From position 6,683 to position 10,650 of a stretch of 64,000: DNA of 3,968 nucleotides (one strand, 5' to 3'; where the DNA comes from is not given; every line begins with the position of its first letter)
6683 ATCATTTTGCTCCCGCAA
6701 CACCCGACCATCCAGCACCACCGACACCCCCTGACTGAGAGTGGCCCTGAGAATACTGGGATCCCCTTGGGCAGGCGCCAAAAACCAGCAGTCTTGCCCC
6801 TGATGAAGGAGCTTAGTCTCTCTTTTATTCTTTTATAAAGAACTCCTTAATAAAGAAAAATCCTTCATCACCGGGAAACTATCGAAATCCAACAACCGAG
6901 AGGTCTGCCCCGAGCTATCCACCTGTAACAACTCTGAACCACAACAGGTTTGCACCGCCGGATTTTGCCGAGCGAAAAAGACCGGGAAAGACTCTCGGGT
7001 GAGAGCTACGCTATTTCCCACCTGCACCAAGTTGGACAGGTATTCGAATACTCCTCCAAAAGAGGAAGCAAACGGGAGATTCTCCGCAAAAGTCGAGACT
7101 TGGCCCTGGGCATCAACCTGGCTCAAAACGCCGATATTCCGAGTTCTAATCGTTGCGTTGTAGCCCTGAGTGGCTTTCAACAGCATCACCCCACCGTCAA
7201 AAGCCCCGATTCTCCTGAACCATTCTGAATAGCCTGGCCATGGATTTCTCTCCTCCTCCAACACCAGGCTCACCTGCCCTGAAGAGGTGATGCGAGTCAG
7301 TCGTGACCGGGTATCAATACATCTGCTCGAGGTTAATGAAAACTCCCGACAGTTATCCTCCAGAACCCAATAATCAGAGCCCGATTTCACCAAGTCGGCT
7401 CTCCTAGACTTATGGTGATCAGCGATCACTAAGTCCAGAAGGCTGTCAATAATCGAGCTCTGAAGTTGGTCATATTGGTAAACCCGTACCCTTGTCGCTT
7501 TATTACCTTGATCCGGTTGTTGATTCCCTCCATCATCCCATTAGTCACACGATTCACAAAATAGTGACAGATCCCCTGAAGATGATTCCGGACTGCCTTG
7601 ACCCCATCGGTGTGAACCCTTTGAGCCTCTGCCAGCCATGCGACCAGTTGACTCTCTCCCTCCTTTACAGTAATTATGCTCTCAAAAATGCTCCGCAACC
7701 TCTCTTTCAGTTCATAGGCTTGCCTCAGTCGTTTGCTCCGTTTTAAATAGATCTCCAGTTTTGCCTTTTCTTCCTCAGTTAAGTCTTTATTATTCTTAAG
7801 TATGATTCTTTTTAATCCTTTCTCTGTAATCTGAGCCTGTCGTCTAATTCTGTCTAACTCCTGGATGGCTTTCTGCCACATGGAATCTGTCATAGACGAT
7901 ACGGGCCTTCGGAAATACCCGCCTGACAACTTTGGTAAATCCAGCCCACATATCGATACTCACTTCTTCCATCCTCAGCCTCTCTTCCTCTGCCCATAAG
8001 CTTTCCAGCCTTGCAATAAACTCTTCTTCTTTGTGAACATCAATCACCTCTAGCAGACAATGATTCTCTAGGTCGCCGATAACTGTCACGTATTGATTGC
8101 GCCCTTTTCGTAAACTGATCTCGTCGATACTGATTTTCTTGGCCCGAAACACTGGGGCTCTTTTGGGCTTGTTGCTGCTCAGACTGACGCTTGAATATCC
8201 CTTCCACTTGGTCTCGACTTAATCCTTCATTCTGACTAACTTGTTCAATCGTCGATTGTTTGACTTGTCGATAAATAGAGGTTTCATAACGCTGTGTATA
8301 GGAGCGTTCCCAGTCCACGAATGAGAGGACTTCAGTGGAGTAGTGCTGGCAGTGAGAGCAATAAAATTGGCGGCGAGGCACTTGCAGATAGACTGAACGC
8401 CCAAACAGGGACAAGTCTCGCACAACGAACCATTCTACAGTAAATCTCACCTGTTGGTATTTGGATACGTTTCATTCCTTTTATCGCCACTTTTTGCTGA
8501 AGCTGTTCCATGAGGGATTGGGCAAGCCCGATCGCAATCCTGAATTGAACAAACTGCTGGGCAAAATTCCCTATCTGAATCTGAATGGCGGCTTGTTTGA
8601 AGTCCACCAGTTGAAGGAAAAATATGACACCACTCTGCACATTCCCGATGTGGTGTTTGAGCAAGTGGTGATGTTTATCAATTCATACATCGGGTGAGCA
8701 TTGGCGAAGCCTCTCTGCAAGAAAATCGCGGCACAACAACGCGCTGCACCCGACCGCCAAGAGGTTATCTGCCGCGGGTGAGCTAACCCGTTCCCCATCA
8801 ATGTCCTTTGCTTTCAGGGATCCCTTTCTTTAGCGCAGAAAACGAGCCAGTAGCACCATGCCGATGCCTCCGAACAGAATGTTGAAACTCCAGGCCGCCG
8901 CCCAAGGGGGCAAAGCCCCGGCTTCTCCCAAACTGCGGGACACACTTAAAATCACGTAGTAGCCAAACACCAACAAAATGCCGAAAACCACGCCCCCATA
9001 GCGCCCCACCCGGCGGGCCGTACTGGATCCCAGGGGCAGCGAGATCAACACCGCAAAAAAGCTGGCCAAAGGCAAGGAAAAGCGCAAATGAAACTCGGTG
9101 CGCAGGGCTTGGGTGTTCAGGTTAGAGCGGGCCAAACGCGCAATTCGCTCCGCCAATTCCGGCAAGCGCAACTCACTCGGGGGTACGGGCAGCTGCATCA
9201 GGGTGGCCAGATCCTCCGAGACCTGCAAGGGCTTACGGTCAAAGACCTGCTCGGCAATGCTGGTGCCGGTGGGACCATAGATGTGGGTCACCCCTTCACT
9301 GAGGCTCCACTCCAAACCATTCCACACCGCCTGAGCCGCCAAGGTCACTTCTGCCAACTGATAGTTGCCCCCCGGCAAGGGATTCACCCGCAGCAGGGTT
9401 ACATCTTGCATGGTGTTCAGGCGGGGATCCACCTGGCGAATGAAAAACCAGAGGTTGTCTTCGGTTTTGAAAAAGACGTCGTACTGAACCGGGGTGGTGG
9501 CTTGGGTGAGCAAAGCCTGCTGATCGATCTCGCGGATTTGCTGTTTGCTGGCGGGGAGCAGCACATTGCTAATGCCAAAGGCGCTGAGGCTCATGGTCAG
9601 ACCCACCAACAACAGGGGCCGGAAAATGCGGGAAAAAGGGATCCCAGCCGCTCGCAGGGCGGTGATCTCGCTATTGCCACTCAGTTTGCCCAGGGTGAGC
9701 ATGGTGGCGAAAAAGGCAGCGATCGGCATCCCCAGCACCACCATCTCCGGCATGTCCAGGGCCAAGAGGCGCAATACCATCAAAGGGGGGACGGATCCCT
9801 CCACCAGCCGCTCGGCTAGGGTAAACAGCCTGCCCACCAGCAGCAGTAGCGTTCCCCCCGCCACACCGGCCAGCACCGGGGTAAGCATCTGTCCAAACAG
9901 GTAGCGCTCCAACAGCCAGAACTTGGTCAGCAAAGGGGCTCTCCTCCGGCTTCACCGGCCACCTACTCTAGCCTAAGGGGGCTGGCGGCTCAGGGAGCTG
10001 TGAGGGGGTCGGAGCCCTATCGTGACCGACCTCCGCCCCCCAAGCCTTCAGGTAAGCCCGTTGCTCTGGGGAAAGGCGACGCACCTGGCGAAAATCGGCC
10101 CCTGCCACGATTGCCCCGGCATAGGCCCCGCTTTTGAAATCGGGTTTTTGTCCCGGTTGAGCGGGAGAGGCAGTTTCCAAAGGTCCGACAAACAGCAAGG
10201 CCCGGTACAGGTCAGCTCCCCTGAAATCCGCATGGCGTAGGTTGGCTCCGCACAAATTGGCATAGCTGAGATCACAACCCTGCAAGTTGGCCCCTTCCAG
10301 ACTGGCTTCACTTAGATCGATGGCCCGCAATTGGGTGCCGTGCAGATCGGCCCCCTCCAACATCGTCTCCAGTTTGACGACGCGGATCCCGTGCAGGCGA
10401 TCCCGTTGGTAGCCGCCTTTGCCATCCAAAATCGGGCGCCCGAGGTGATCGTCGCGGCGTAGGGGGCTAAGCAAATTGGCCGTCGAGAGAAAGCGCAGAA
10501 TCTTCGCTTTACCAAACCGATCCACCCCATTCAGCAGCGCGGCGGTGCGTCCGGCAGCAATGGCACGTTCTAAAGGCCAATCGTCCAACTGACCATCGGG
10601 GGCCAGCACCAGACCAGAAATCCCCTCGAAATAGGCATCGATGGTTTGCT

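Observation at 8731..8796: Orphan integron attC site in a hot-spring cyanobacterium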

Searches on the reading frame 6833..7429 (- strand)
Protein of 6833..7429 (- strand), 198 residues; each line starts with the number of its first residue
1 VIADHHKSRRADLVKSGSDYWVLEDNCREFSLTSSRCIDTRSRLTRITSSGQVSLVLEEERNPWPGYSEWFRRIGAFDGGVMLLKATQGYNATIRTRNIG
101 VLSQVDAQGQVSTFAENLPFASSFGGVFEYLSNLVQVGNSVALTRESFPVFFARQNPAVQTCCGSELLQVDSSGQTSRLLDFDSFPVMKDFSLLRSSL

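Call 10: search_protein_families(library=pfam, proteins=[window:6833-7429:-], max_evalue=0.01)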
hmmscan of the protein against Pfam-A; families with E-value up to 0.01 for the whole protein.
window:6833-7429:- (198 aa): 0 families

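Call 46: search_protein_families(library=ncbifam, proteins=[window:6833-7429:-], max_evalue=1)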
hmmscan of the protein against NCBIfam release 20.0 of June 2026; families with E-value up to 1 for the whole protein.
window:6833-7429:- (198 aa): 1 family
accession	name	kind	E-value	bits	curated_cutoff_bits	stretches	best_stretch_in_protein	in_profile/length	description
NF033206.1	ScyE_fam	subfamily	0.074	12.6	80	0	26-58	31-61/333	ScyD/ScyE family protein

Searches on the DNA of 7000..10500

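Call 6: search_rna_families(source=window, start=7000, end=10500, threshold=evalue, max_evalue=10)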
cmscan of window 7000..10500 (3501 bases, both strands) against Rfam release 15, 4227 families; matches with E-value up to 10: 2.
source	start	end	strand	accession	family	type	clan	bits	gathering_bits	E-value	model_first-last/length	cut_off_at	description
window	8436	8507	-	RF02183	ST7-OT3_1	Gene; lncRNA;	-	19.1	50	8.1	1-79/79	no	ST7 overlapping transcript 3 conserved region 1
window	8989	9140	+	RF03068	RT-3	Gene; sRNA;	-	12.7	40.5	9.5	1-148/148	no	RT-3 RNA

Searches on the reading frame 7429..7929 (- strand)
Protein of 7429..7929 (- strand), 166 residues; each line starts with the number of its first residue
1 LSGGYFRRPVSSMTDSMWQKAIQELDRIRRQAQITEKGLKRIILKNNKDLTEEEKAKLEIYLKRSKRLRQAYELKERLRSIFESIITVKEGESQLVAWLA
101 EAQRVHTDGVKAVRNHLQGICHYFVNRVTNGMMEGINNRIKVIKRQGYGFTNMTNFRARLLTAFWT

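Call 10: search_protein_families(library=pfam, proteins=[window:7429-7929:-], max_evalue=0.01)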
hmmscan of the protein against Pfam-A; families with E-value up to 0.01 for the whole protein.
window:7429-7929:- (166 aa): 1 family
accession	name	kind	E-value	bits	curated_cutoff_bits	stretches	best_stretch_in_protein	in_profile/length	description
PF01610.23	DDE_Tnp_ISL3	-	2.9e-32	112.8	23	1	21-160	90-240/240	Transposase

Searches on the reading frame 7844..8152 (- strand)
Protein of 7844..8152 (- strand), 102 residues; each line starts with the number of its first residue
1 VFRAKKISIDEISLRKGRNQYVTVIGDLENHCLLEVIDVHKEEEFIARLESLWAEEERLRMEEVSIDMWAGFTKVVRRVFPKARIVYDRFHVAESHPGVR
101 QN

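Call 10: search_protein_families(library=pfam, proteins=[window:7844-8152:-], max_evalue=0.01)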
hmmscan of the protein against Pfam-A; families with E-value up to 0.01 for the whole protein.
window:7844-8152:- (102 aa): 2 families
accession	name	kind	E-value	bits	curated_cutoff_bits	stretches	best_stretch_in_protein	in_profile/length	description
PF01610.23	DDE_Tnp_ISL3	-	7.4e-22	78.7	23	1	7-93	1-87/240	Transposase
PF02662.21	FlpD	-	0.0024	18.3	22.3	1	22-79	55-115/123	Methyl-viologen-reducing hydrogenase, delta subunit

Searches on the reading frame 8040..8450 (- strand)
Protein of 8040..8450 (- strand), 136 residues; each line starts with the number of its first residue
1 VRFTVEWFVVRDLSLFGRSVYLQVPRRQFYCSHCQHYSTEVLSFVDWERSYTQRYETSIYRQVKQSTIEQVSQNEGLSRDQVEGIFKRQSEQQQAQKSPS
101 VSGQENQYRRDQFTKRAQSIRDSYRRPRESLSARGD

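Call 10: search_protein_families(library=pfam, proteins=[window:8040-8450:-], max_evalue=0.01)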
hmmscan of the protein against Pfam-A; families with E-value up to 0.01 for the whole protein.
window:8040-8450:- (136 aa): 2 families
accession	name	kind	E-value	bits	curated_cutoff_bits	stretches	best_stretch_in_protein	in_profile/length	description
PF13542.12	HTH_Tnp_ISL3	-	2.9e-09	36.7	27.4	1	42-88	3-49/51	Helix-turn-helix domain of transposase family ISL3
PF14690.11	Zn_ribbon_ISL3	-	1.7e-06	28.8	25.5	1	9-34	22-47/47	zinc-finger of transposase IS204/IS1001/IS1096/IS1165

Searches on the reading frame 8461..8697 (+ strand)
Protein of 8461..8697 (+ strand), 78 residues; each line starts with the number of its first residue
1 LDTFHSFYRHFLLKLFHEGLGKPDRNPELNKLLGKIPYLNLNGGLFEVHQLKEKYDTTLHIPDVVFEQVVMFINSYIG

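Call 10: search_protein_families(library=pfam, proteins=[window:8461-8697:+], max_evalue=0.01)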
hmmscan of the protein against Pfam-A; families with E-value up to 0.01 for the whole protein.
window:8461-8697:+ (78 aa): 1 family
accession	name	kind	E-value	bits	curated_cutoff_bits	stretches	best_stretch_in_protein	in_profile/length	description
PF25120.1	DUF7814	-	0.0057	16.8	27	1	12-62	122-169/228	Domain of unknown function (DUF7814)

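Call 46: search_protein_families(library=ncbifam, proteins=[window:8461-8697:+], max_evalue=1)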
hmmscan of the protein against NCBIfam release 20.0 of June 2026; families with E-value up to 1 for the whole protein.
window:8461-8697:+ (78 aa): 0 families

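Call 47: search_dna_similar(collection=plasmids, mode=protein, query=window:8461-8694:+, max_evalue=0.001, max_rows=15)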
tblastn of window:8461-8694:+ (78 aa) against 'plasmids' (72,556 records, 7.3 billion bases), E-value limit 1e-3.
Records with a match: 13; places in all: 13; records where one place covers at least 80% of the query: 13.
Best place of each record, by identity: 60-80% 4; <60% 9.
By first word of the organism name: Synechocystis 6; Calothrix 2; Picosynechococcus 1; Pelobacter 1; Microbacterium 1; Anabaena 1; Nostoc 1.
By predicted mobility (MOB-suite, as given by PLSDB): non-mobilizable 10; mobilizable 2; conjugative 1.
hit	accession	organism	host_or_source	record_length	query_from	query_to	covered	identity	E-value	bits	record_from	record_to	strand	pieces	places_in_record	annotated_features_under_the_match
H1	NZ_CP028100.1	Synechocystis sp. IPPAS B-1465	axenic culture,Synechocystis sp. GT-L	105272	2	76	96%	60.0%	1e-22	96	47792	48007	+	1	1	DNA methyltransferase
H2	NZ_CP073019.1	Synechocystis sp. PCC 6803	cell culture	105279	2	76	96%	60.0%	1e-22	96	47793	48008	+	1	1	DNA methyltransferase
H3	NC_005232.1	Synechocystis sp. PCC 6803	-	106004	2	76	96%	60.0%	1e-22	96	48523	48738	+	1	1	DNA methyltransferase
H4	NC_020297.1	Synechocystis sp. PCC 6803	-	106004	2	76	96%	60.0%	1e-22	96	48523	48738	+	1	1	DNA methyltransferase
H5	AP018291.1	Calothrix sp. NIES-4105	-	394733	2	76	96%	56.0%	1e-17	82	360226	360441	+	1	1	hypothetical protein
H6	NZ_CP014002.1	Picosynechococcus sp. PCC 73109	cell culture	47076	2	76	96%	54.7%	2e-19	87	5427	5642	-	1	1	DNA methyltransferase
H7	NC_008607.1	Pelobacter propionicus DSM 2379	-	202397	2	76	96%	53.3%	5e-15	74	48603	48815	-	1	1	DNA methyltransferase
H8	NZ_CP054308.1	Synechocystis sp. PCC 7338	cell culture,Tidal pool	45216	6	76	91%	45.2%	2e-5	47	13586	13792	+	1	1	DNA methyltransferase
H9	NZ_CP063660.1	Synechocystis sp. PCC 7339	cell culture,Tidal pool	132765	6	76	91%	45.2%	2e-5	47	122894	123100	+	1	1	DNA methyltransferase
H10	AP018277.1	Calothrix sp. NIES-4101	-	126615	7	70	82%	45.5%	1e-6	50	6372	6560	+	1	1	putative transcriptional regulator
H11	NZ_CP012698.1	Microbacterium sp. No. 7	whole organism,activated sludge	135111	4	69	85%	42.3%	8e-10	60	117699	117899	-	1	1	hypothetical protein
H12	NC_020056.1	Anabaena cylindrica PCC 7122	water, most likely pond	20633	7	70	82%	42.4%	7e-7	51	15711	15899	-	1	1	DNA methyltransferase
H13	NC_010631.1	Nostoc punctiforme PCC 73102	-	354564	7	76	90%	37.5%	1e-5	48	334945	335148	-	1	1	RNA-binding domain-containing protein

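Call 48: get_annotated_region(hit=H3, flank=4000)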
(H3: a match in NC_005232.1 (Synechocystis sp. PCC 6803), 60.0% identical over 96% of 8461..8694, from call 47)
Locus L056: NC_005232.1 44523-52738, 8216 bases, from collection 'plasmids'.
description: Synechocystis sp. PCC 6803 plasmid pSYSX, complete sequence
organism: Synechocystis sp. PCC 6803 (NCBI taxid 1148)
taxonomy: Bacteria; Cyanobacteriota; Cyanophyceae; Synechococcales; Merismopediaceae; Synechocystis; Synechocystis sp. PCC 6803
host: -; source: -; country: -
typing (MOB-suite, as given by PLSDB): non-mobilizable
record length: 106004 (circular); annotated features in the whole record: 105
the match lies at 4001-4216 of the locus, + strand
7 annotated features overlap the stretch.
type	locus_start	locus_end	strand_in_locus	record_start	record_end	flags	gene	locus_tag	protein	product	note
CDS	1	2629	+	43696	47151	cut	-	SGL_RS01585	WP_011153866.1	helicase-related protein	-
CDS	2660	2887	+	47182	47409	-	-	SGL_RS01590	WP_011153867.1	hypothetical protein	-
CDS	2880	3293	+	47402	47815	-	-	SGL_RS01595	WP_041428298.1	type II toxin-antitoxin system VapC family toxin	-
CDS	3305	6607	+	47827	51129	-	-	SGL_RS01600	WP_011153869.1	DNA methyltransferase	-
CDS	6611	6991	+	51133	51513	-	-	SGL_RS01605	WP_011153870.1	DUF2513 domain-containing protein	-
CDS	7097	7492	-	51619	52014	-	-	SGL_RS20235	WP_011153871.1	DUF6527 family protein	-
CDS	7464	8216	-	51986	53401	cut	-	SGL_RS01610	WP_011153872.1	ThiF family adenylyltransferase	-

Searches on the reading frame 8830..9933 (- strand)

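Call 10: search_protein_families(library=pfam, proteins=[window:8830-9933:-], max_evalue=0.01)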
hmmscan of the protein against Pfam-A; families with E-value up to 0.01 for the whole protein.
window:8830-9933:- (367 aa): 1 family
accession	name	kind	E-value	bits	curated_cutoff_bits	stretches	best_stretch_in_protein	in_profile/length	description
PF03739.19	LptF_LptG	-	7.9e-95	318.3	27.9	1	10-364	1-353/353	Lipopolysaccharide export system permease LptF/LptG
